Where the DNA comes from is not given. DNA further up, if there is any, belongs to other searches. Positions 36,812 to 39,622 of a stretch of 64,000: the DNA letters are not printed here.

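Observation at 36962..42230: Tandem long RelA/SpoT homologues with reciprocal motif decay (RelA-like plus SpoT-like pair)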

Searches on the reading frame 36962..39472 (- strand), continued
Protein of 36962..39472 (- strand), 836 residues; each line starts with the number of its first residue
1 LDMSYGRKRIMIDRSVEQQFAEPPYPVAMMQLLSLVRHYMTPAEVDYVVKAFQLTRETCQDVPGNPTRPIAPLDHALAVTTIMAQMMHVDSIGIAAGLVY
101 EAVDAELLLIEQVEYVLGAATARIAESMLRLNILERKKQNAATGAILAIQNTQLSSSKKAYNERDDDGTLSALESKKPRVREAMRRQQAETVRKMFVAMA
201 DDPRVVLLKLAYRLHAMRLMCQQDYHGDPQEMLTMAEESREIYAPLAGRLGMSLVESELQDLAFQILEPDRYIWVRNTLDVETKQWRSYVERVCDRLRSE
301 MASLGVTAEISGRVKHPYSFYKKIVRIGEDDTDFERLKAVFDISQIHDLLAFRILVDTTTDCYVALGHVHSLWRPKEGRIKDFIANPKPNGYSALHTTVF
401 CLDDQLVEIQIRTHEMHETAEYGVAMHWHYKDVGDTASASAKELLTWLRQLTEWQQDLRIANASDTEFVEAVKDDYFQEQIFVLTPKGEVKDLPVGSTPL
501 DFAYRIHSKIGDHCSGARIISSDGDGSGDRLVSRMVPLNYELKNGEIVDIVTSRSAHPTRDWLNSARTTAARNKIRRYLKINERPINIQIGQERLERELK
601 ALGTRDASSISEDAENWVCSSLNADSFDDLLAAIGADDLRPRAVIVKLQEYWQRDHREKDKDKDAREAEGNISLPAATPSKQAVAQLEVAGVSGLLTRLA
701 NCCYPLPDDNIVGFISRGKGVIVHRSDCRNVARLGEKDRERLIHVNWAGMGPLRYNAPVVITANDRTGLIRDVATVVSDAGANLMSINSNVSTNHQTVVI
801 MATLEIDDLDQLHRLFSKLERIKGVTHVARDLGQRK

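Call 57: find_homologous_proteins(query=P0249, max_evalue=1e-30)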
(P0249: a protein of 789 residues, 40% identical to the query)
Query P0249 (789 aa): 8000 proteins with E <= 1e-30 among 8000 candidates; the best 120 are listed.
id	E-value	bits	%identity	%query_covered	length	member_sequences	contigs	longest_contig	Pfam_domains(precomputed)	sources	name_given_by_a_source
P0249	0.0e+0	1787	100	100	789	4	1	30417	PF04607.24,PF13328.13,PF19296.6,PF02824.28,PF01966.29,PF13291.13,PF28438.1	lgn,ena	-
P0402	1.2e-238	812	51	96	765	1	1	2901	PF04607.24,PF13328.13,PF19296.6,PF02824.28,PF01966.29,PF13291.13,PF01842.32,PF28438.1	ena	-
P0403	2.1e-238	811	52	94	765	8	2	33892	PF04607.24,PF13328.13,PF19296.6,PF02824.28,PF01966.29,PF13291.13,PF01842.32,PF28438.1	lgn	-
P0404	2.2e-238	811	51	97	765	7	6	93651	PF04607.24,PF13328.13,PF19296.6,PF02824.28,PF01966.29,PF13291.13,PF01842.32,PF28438.1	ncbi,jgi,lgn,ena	jgi:GTP pyrophosphokinase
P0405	2.0e-236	805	52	94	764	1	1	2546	PF04607.24,PF13328.13,PF19296.6,PF02824.28,PF01966.29,PF13291.13,PF01842.32,PF28438.1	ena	-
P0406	4.2e-234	797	52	87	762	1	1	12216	PF04607.24,PF13328.13,PF19296.6,PF02824.28,PF01966.29,PF13291.13,PF01842.32,PF28438.1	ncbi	-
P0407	7.3e-221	753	50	93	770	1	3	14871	PF04607.24,PF13328.13,PF19296.6,PF02824.28,PF01966.29,PF13291.13,PF01842.32,PF28438.1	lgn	-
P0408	7.2e-211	720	48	95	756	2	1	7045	PF04607.24,PF13328.13,PF19296.6,PF02824.28,PF01966.29,PF13291.13,PF01842.32,PF28438.1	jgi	jgi:guanosine-3',5'-bis(diphosphate) 3'-pyrophosphohydrolase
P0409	1.2e-206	706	46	96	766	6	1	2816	PF04607.24,PF13328.13,PF19296.6,PF02824.28,PF01966.29,PF13291.13,PF01842.32,PF28438.1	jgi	-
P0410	3.1e-206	705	46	94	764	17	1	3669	PF04607.24,PF13328.13,PF19296.6,PF02824.28,PF01966.29,PF13291.13,PF28438.1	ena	-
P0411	5.0e-204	698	46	94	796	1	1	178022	PF04607.24,PF13328.13,PF19296.6,PF02824.28,PF01966.29,PF13291.13,PF01842.32,PF28438.1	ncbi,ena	-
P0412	1.2e-203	696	45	96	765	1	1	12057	PF04607.24,PF13328.13,PF19296.6,PF02824.28,PF01966.29,PF22629.3,PF13291.13,PF01842.32,PF28438.1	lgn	-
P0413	4.3e-203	695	66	59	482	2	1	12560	PF04607.24,PF19296.6,PF02824.28,PF22629.3,PF13291.13,PF01842.32,PF28438.1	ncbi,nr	ncbi:MAG: TGS domain-containing protein, partial [Chloroflexi bacterium]|nr:TGS domain-containing pr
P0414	4.9e-203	695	48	93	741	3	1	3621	PF04607.24,PF13328.13,PF19296.6,PF02824.28,PF01966.29,PF22629.3,PF13291.13,PF01842.32,PF28438.1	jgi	-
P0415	5.2e-203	694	47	93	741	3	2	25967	PF04607.24,PF13328.13,PF19296.6,PF02824.28,PF01966.29,PF22629.3,PF13291.13,PF01842.32,PF28438.1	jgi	jgi:guanosine-3',5'-bis(diphosphate) 3'-pyrophosphohydrolase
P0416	6.0e-203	694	45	94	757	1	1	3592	PF04607.24,PF13328.13,PF19296.6,PF02824.28,PF01966.29,PF13291.13,PF01842.32,PF28438.1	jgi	jgi:GTP pyrophosphokinase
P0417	6.0e-202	691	46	94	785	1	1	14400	PF04607.24,PF13328.13,PF19296.6,PF02824.28,PF01966.29,PF13291.13,PF01842.32,PF28438.1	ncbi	ncbi:MAG: bifunctional (p)ppGpp synthetase/guanosine-3',5'-bis(diphosphate) 3'-pyrophosphohydrolase 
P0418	5.5e-201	688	44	94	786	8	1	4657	PF04607.24,PF13328.13,PF19296.6,PF02824.28,PF01966.29,PF13291.13,PF28438.1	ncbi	-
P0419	2.6e-198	679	45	94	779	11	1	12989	PF04607.24,PF13328.13,PF19296.6,PF02824.28,PF01966.29,PF13291.13,PF28438.1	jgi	-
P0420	3.2e-198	679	45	93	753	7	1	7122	PF04607.24,PF13328.13,PF19296.6,PF02824.28,PF01966.29,PF13291.13,PF28438.1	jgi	-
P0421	1.1e-197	677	45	96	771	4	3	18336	PF04607.24,PF13328.13,PF19296.6,PF02824.28,PF01966.29,PF13291.13,PF01842.32,PF28438.1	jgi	-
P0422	2.8e-197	675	44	94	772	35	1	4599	PF04607.24,PF13328.13,PF19296.6,PF02824.28,PF01966.29,PF13291.13,PF28438.1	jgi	-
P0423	4.3e-197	675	44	98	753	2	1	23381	PF04607.24,PF13328.13,PF19296.6,PF02824.28,PF01966.29,PF13291.13,PF28438.1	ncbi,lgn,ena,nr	ncbi:MAG TPA: bifunctional (p)ppGpp synthetase/guanosine-3',5'-bis(diphosphate) 3'-pyrophosphohydrol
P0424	6.9e-196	671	45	94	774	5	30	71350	PF04607.24,PF13328.13,PF19296.6,PF02824.28,PF01966.29,PF13291.13,PF28438.1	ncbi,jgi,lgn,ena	jgi:guanosine-3',5'-bis(diphosphate) 3'-pyrophosphohydrolase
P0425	8.6e-196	671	46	91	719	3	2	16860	PF04607.24,PF13328.13,PF19296.6,PF02824.28,PF01966.29,PF13291.13,PF28438.1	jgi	jgi:GTP pyrophosphokinase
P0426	9.8e-196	670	45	97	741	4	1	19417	PF04607.24,PF13328.13,PF19296.6,PF02824.28,PF01966.29,PF22629.3,PF13291.13,PF01842.32,PF28438.1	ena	-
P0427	3.2e-194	665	45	93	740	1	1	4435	PF04607.24,PF13328.13,PF19296.6,PF02824.28,PF01966.29,PF22629.3,PF13291.13,PF01842.32,PF28438.1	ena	-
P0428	3.3e-194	665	43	94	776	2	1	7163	PF04607.24,PF13328.13,PF19296.6,PF02824.28,PF01966.29,PF13291.13,PF01842.32,PF28438.1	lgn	-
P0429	4.1e-194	665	45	94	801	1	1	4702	PF04607.24,PF13328.13,PF19296.6,PF02824.28,PF01966.29,PF22629.3,PF13291.13,PF01842.32,PF28438.1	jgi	-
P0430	4.6e-194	665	45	93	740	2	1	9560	PF04607.24,PF13328.13,PF19296.6,PF02824.28,PF01966.29,PF22629.3,PF13291.13,PF01842.32,PF28438.1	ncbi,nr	ncbi:MAG: bifunctional (p)ppGpp synthetase/guanosine-3',5'-bis(diphosphate) 3'-pyrophosphohydrolase 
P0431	4.8e-194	665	45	94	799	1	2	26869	PF04607.24,PF13328.13,PF19296.6,PF02824.28,PF01966.29,PF22629.3,PF13291.13,PF01842.32,PF28438.1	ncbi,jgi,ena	jgi:GTP pyrophosphokinase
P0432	5.7e-194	665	45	93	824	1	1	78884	PF04607.24,PF13328.13,PF19296.6,PF02824.28,PF01966.29,PF22629.3,PF13291.13,PF01842.32,PF28438.1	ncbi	-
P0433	2.1e-193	663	44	97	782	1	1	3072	PF04607.24,PF13328.13,PF19296.6,PF02824.28,PF01966.29,PF22629.3,PF13291.13,PF01842.32,PF28438.1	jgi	jgi:GTP pyrophosphokinase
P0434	2.9e-193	662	45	94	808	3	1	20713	PF04607.24,PF13328.13,PF19296.6,PF02824.28,PF01966.29,PF22629.3,PF13291.13,PF01842.32,PF28438.1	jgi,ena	jgi:guanosine-3',5'-bis(diphosphate) 3'-pyrophosphohydrolase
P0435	3.0e-193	662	46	93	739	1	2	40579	PF04607.24,PF13328.13,PF19296.6,PF02824.28,PF01966.29,PF13291.13,PF01842.32,PF28438.1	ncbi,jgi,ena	jgi:GTP pyrophosphokinase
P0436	3.2e-193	662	45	95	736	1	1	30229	PF04607.24,PF13328.13,PF19296.6,PF02824.28,PF01966.29,PF13291.13,PF01842.32,PF28438.1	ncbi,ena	-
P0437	3.3e-193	662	45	93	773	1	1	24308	PF04607.24,PF13328.13,PF19296.6,PF02824.28,PF01966.29,PF13291.13,PF01842.32,PF28438.1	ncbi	-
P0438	3.6e-193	662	45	94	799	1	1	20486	PF04607.24,PF13328.13,PF19296.6,PF02824.28,PF01966.29,PF22629.3,PF13291.13,PF01842.32,PF28438.1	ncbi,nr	ncbi:MAG TPA: RelA/SpoT family protein [Candidatus Binatia bacterium]|nr:RelA/SpoT family protein [C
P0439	4.7e-193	662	44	95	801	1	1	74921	PF04607.24,PF13328.13,PF19296.6,PF02824.28,PF01966.29,PF22629.3,PF13291.13,PF01842.32,PF28438.1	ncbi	-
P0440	5.1e-193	661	45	93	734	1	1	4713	PF04607.24,PF13328.13,PF19296.6,PF02824.28,PF01966.29,PF13291.13,PF28438.1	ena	-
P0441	7.9e-193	661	47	87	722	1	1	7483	PF04607.24,PF13328.13,PF19296.6,PF02824.28,PF01966.29,PF13291.13,PF01842.32,PF28438.1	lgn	-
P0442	1.2e-192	660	45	93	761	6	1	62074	PF04607.24,PF13328.13,PF19296.6,PF02824.28,PF01966.29,PF13291.13,PF01842.32,PF28438.1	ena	-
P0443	1.4e-192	660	45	94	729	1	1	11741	PF04607.24,PF13328.13,PF19296.6,PF02824.28,PF01966.29,PF13291.13,PF01842.32,PF28438.1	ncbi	-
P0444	1.5e-192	660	45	93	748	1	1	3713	PF04607.24,PF13328.13,PF19296.6,PF02824.28,PF01966.29,PF22629.3,PF13291.13,PF01842.32,PF28438.1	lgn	-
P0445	1.6e-192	660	44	96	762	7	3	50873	PF04607.24,PF13328.13,PF19296.6,PF02824.28,PF01966.29,PF13291.13,PF01842.32,PF28438.1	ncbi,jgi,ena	-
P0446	3.0e-192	659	45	93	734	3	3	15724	PF04607.24,PF13328.13,PF19296.6,PF02824.28,PF01966.29,PF22629.3,PF13291.13,PF01842.32,PF28438.1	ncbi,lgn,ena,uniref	ncbi:MAG: (p)ppGpp synthetase [Thermoflexus sp.]|uniref:RelA/SpoT family protein n=1 Tax=Thermoflexu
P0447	7.4e-192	658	45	94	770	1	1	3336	PF04607.24,PF13328.13,PF19296.6,PF02824.28,PF01966.29,PF13291.13,PF28438.1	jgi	jgi:GTP pyrophosphokinase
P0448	2.3e-191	656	45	93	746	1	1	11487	PF04607.24,PF13328.13,PF19296.6,PF02824.28,PF01966.29,PF22629.3,PF13291.13,PF01842.32,PF28438.1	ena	-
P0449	3.4e-191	655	45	93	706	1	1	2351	PF04607.24,PF13328.13,PF19296.6,PF02824.28,PF01966.29,PF22629.3,PF13291.13,PF01842.32,PF28438.1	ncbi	ncbi:MAG: (p)ppGpp synthetase, partial [Chloroflexota bacterium]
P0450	7.8e-191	654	46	89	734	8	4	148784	PF04607.24,PF13328.13,PF19296.6,PF02824.28,PF01966.29,PF13291.13,PF01842.32,PF28438.1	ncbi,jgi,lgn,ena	ncbi:MAG: (p)ppGpp synthetase [Chloroflexota bacterium]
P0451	9.4e-191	654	44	95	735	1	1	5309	PF04607.24,PF13328.13,PF19296.6,PF02824.28,PF01966.29,PF13291.13,PF01842.32,PF28438.1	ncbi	-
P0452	1.8e-190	653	46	89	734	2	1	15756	PF04607.24,PF13328.13,PF19296.6,PF02824.28,PF01966.29,PF13291.13,PF01842.32,PF28438.1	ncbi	-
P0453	2.1e-190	653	44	93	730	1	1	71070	PF04607.24,PF13328.13,PF19296.6,PF02824.28,PF01966.29,PF13291.13,PF28438.1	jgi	-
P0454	4.0e-190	652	44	93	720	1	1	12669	PF04607.24,PF13328.13,PF19296.6,PF02824.28,PF01966.29,PF22629.3,PF13291.13,PF01842.32,PF28438.1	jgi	jgi:GTP pyrophosphokinase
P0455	4.4e-190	652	44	94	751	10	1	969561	PF04607.24,PF13328.13,PF19296.6,PF02824.28,PF01966.29,PF22629.3,PF13291.13,PF01842.32,PF28438.1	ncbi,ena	-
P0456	8.2e-190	651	44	91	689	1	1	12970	PF04607.24,PF13328.13,PF19296.6,PF02824.28,PF01966.29,PF13291.13,PF01842.32,PF28438.1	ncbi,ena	-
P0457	1.0e-189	651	45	93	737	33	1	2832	PF04607.24,PF13328.13,PF19296.6,PF02824.28,PF01966.29,PF13291.13,PF01842.32,PF28438.1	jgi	jgi:GTP diphosphokinase / guanosine-3',5'-bis(diphosphate) 3'-diphosphatase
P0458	1.0e-189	650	44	93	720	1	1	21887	PF04607.24,PF13328.13,PF19296.6,PF02824.28,PF01966.29,PF22629.3,PF13291.13,PF01842.32,PF28438.1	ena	-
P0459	1.1e-189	650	44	94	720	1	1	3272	PF04607.24,PF13328.13,PF19296.6,PF02824.28,PF01966.29,PF22629.3,PF13291.13,PF01842.32,PF28438.1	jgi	jgi:guanosine-3',5'-bis(diphosphate) 3'-pyrophosphohydrolase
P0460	1.4e-189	650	45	93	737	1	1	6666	PF04607.24,PF13328.13,PF19296.6,PF02824.28,PF01966.29,PF22629.3,PF13291.13,PF01842.32,PF28438.1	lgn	-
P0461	1.5e-189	650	44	93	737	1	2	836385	PF04607.24,PF13328.13,PF19296.6,PF02824.28,PF01966.29,PF13291.13,PF28438.1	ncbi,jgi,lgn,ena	-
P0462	2.0e-189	650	44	94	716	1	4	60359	PF04607.24,PF13328.13,PF19296.6,PF02824.28,PF01966.29,PF13291.13,PF28438.1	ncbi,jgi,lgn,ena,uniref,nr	ncbi:MAG: diphosphokinase / guanosine-3,5-bis(diphosphate) 3-diphosphatase [Thermoanaerobacter sp.]|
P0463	2.0e-189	649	43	94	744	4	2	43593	PF04607.24,PF13328.13,PF19296.6,PF02824.28,PF01966.29,PF13291.13,PF28438.1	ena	-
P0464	2.6e-189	649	42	93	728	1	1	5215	PF04607.24,PF13328.13,PF19296.6,PF02824.28,PF01966.29,PF22629.3,PF13291.13,PF01842.32,PF28438.1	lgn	-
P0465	2.7e-189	649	44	93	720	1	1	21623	PF04607.24,PF13328.13,PF19296.6,PF02824.28,PF01966.29,PF22629.3,PF13291.13,PF01842.32,PF28438.1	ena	-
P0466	3.1e-189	649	44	94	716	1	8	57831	PF04607.24,PF13328.13,PF19296.6,PF02824.28,PF01966.29,PF13291.13,PF28438.1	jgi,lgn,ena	jgi:GTP pyrophosphokinase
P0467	3.2e-189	649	44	93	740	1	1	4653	PF04607.24,PF13328.13,PF19296.6,PF02824.28,PF01966.29,PF22629.3,PF13291.13,PF01842.32,PF28438.1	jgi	jgi:GTP pyrophosphokinase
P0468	3.4e-189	649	44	93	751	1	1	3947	PF04607.24,PF13328.13,PF19296.6,PF02824.28,PF01966.29,PF22629.3,PF13291.13,PF01842.32,PF28438.1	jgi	jgi:GTP pyrophosphokinase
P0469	4.7e-189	648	44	93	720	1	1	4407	PF04607.24,PF13328.13,PF19296.6,PF02824.28,PF01966.29,PF22629.3,PF13291.13,PF01842.32,PF28438.1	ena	-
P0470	5.1e-189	648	45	93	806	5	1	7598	PF04607.24,PF13328.13,PF19296.6,PF02824.28,PF01966.29,PF13291.13,PF01842.32,PF28438.1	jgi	jgi:guanosine-3',5'-bis(diphosphate) 3'-pyrophosphohydrolase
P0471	5.8e-189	648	43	93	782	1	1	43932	PF04607.24,PF13328.13,PF19296.6,PF02824.28,PF01966.29,PF13291.13,PF01842.32,PF28438.1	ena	-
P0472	6.3e-189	648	45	92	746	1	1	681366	PF04607.24,PF13328.13,PF19296.6,PF02824.28,PF01966.29,PF13291.13,PF01842.32,PF28438.1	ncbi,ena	-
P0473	6.4e-189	648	44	94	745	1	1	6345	PF04607.24,PF13328.13,PF19296.6,PF02824.28,PF01966.29,PF13291.13,PF01842.32,PF28438.1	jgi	jgi:GTP pyrophosphokinase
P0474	6.4e-189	648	44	94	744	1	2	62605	PF04607.24,PF13328.13,PF19296.6,PF02824.28,PF01966.29,PF22629.3,PF13291.13,PF01842.32,PF28438.1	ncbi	ncbi:MAG: RelA/SpoT family protein [Chloroflexota bacterium]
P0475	6.5e-189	648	44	94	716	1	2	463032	PF04607.24,PF13328.13,PF19296.6,PF02824.28,PF01966.29,PF13291.13,PF28438.1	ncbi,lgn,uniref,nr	ncbi:RelA/SpoT family protein [Desulfofundulus thermocisternus]|uniref:RelA/SpoT family protein n=1 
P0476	8.0e-189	648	44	94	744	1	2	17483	PF04607.24,PF13328.13,PF19296.6,PF02824.28,PF01966.29,PF22629.3,PF13291.13,PF01842.32,PF28438.1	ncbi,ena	-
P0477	9.1e-189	647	44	94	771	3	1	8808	PF04607.24,PF13328.13,PF19296.6,PF02824.28,PF01966.29,PF22629.3,PF13291.13,PF01842.32,PF28438.1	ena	-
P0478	9.9e-189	647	44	93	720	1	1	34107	PF04607.24,PF13328.13,PF19296.6,PF02824.28,PF01966.29,PF22629.3,PF13291.13,PF01842.32,PF28438.1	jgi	jgi:GTP pyrophosphokinase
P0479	1.0e-188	647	44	93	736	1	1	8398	PF04607.24,PF13328.13,PF19296.6,PF02824.28,PF01966.29,PF13291.13,PF28438.1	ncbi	ncbi:MAG TPA: bifunctional (p)ppGpp synthetase/guanosine-3',5'-bis(diphosphate) 3'-pyrophosphohydrol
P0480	1.2e-188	647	44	94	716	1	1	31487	PF04607.24,PF13328.13,PF19296.6,PF02824.28,PF01966.29,PF13291.13,PF28438.1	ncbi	-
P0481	1.3e-188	647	44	95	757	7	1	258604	PF04607.24,PF13328.13,PF19296.6,PF02824.28,PF01966.29,PF22629.3,PF13291.13,PF01842.32,PF28438.1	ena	-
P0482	1.3e-188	647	44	94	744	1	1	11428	PF04607.24,PF13328.13,PF19296.6,PF02824.28,PF01966.29,PF22629.3,PF13291.13,PF01842.32,PF28438.1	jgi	-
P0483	1.3e-188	647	44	94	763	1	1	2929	PF04607.24,PF13328.13,PF19296.6,PF02824.28,PF01966.29,PF13291.13,PF01842.32,PF28438.1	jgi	-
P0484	1.4e-188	647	44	93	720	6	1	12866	PF04607.24,PF13328.13,PF19296.6,PF02824.28,PF01966.29,PF22629.3,PF13291.13,PF01842.32,PF28438.1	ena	-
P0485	1.8e-188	646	46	93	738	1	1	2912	PF04607.24,PF13328.13,PF19296.6,PF02824.28,PF01966.29,PF13291.13,PF28438.1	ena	-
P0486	2.2e-188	646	44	94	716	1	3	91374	PF04607.24,PF13328.13,PF19296.6,PF02824.28,PF01966.29,PF13291.13,PF28438.1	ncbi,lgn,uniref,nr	ncbi:GTP pyrophosphokinase [Desulfofundulus australicus DSM 11792]|uniref:GTP diphosphokinase n=1 Ta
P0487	2.7e-188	646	44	92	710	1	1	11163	PF04607.24,PF13328.13,PF19296.6,PF02824.28,PF01966.29,PF13291.13,PF01842.32,PF28438.1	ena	-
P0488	2.8e-188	646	43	94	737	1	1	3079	PF04607.24,PF13328.13,PF19296.6,PF02824.28,PF01966.29,PF22629.3,PF13291.13,PF01842.32,PF28438.1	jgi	jgi:GTP pyrophosphokinase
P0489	2.8e-188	646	44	94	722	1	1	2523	PF04607.24,PF13328.13,PF19296.6,PF02824.28,PF01966.29,PF13291.13,PF01842.32,PF28438.1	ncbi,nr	ncbi:MAG TPA: bifunctional (p)ppGpp synthetase/guanosine-3',5'-bis(diphosphate) 3'-pyrophosphohydrol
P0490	3.0e-188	646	43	93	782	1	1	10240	PF04607.24,PF13328.13,PF19296.6,PF02824.28,PF01966.29,PF13291.13,PF01842.32,PF28438.1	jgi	-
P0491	3.5e-188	645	46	89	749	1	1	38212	PF04607.24,PF13328.13,PF19296.6,PF02824.28,PF01966.29,PF13291.13,PF01842.32,PF28438.1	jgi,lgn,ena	-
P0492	4.1e-188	645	45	88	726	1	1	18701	PF04607.24,PF13328.13,PF19296.6,PF02824.28,PF01966.29,PF13291.13,PF28438.1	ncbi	-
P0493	5.2e-188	645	41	93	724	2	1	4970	PF04607.24,PF13328.13,PF19296.6,PF02824.28,PF01966.29,PF13291.13,PF28438.1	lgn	-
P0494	5.3e-188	645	44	93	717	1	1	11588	PF04607.24,PF13328.13,PF19296.6,PF02824.28,PF01966.29,PF13291.13,PF28438.1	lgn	-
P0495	5.9e-188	645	44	94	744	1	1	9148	PF04607.24,PF13328.13,PF19296.6,PF02824.28,PF01966.29,PF13291.13,PF01842.32,PF28438.1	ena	-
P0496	6.3e-188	645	44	94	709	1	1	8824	PF04607.24,PF13328.13,PF19296.6,PF02824.28,PF01966.29,PF13291.13,PF01842.32,PF28438.1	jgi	jgi:GTP pyrophosphokinase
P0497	8.2e-188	644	44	94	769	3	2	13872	PF04607.24,PF13328.13,PF19296.6,PF02824.28,PF01966.29,PF13291.13,PF28438.1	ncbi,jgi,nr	ncbi:MAG TPA: bifunctional (p)ppGpp synthetase/guanosine-3',5'-bis(diphosphate) 3'-pyrophosphohydrol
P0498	8.4e-188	644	44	94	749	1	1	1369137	PF04607.24,PF13328.13,PF19296.6,PF02824.28,PF01966.29,PF22629.3,PF13291.13,PF01842.32,PF28438.1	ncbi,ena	-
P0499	9.1e-188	644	45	92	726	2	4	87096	PF04607.24,PF13328.13,PF19296.6,PF02824.28,PF01966.29,PF22629.3,PF13291.13,PF01842.32,PF28438.1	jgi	jgi:guanosine-3',5'-bis(diphosphate) 3'-pyrophosphohydrolase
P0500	9.9e-188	644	44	94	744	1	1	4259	PF04607.24,PF13328.13,PF19296.6,PF02824.28,PF01966.29,PF22629.3,PF13291.13,PF01842.32,PF28438.1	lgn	-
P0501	9.9e-188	644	43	93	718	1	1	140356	PF04607.24,PF13328.13,PF19296.6,PF02824.28,PF01966.29,PF13291.13,PF28438.1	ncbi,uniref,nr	ncbi:RelA/SpoT family protein [Alicyclobacillus macrosporangiidus]|uniref:GTP pyrophosphokinase n=1 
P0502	1.3e-187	644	44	93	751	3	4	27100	PF04607.24,PF13328.13,PF19296.6,PF02824.28,PF01966.29,PF22629.3,PF13291.13,PF01842.32,PF28438.1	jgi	jgi:guanosine-3',5'-bis(diphosphate) 3'-pyrophosphohydrolase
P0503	1.3e-187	643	44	93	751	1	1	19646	PF04607.24,PF13328.13,PF19296.6,PF02824.28,PF01966.29,PF22629.3,PF13291.13,PF01842.32,PF28438.1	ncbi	ncbi:MAG: RelA/SpoT family protein [Candidatus Limnocylindrales bacterium]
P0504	1.4e-187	643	44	92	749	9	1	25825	PF04607.24,PF13328.13,PF19296.6,PF02824.28,PF01966.29,PF13291.13,PF01842.32,PF28438.1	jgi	-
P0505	1.4e-187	643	43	94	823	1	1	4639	PF04607.24,PF13328.13,PF19296.6,PF02824.28,PF01966.29,PF13291.13,PF01842.32,PF28438.1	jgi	jgi:GTP pyrophosphokinase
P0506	1.4e-187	643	44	93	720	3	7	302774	PF04607.24,PF13328.13,PF19296.6,PF02824.28,PF01966.29,PF22629.3,PF13291.13,PF01842.32,PF28438.1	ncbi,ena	-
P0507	1.5e-187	643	43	92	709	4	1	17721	PF04607.24,PF13328.13,PF19296.6,PF02824.28,PF01966.29,PF13291.13,PF01842.32,PF28438.1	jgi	jgi:GTP diphosphokinase / guanosine-3',5'-bis(diphosphate) 3'-diphosphatase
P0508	1.5e-187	643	44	93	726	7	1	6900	PF04607.24,PF13328.13,PF19296.6,PF02824.28,PF01966.29,PF13291.13,PF01842.32,PF28438.1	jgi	jgi:GTP pyrophosphokinase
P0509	1.5e-187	643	43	94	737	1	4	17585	PF04607.24,PF13328.13,PF19296.6,PF02824.28,PF01966.29,PF22629.3,PF13291.13,PF01842.32,PF28438.1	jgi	jgi:GTP pyrophosphokinase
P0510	1.8e-187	643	43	94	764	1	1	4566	PF04607.24,PF13328.13,PF19296.6,PF02824.28,PF01966.29,PF22629.3,PF13291.13,PF01842.32,PF28438.1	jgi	jgi:guanosine-3',5'-bis(diphosphate) 3'-pyrophosphohydrolase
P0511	2.1e-187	643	44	91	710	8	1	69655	PF04607.24,PF13328.13,PF19296.6,PF02824.28,PF01966.29,PF13291.13,PF28438.1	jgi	-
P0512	2.3e-187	643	43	94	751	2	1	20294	PF04607.24,PF13328.13,PF19296.6,PF02824.28,PF01966.29,PF22629.3,PF13291.13,PF01842.32,PF28438.1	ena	-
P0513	2.4e-187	643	43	93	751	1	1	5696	PF04607.24,PF13328.13,PF19296.6,PF02824.28,PF01966.29,PF22629.3,PF13291.13,PF01842.32,PF28438.1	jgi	jgi:guanosine-3',5'-bis(diphosphate) 3'-pyrophosphohydrolase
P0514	2.7e-187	642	46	88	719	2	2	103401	PF04607.24,PF13328.13,PF19296.6,PF02824.28,PF01966.29,PF13291.13,PF01842.32,PF28438.1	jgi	-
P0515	2.7e-187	642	43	92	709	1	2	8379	PF04607.24,PF13328.13,PF19296.6,PF02824.28,PF01966.29,PF13291.13,PF28438.1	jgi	jgi:GTP pyrophosphokinase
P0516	2.8e-187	642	43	93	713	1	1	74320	PF04607.24,PF13328.13,PF19296.6,PF02824.28,PF01966.29,PF13291.13,PF28438.1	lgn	-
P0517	2.8e-187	642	43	94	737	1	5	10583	PF04607.24,PF13328.13,PF19296.6,PF02824.28,PF01966.29,PF22629.3,PF13291.13,PF01842.32,PF28438.1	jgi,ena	jgi:GTP pyrophosphokinase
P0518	3.3e-187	642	43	93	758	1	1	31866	PF04607.24,PF13328.13,PF19296.6,PF02824.28,PF01966.29,PF22629.3,PF13291.13,PF01842.32,PF28438.1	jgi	jgi:GTP pyrophosphokinase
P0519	3.4e-187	642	43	94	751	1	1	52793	PF04607.24,PF13328.13,PF19296.6,PF02824.28,PF01966.29,PF13291.13,PF01842.32,PF28438.1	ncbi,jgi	jgi:guanosine-3',5'-bis(diphosphate) 3'-pyrophosphohydrolase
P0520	3.8e-187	642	43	94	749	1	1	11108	PF04607.24,PF13328.13,PF19296.6,PF02824.28,PF01966.29,PF13291.13,PF01842.32,PF28438.1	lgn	-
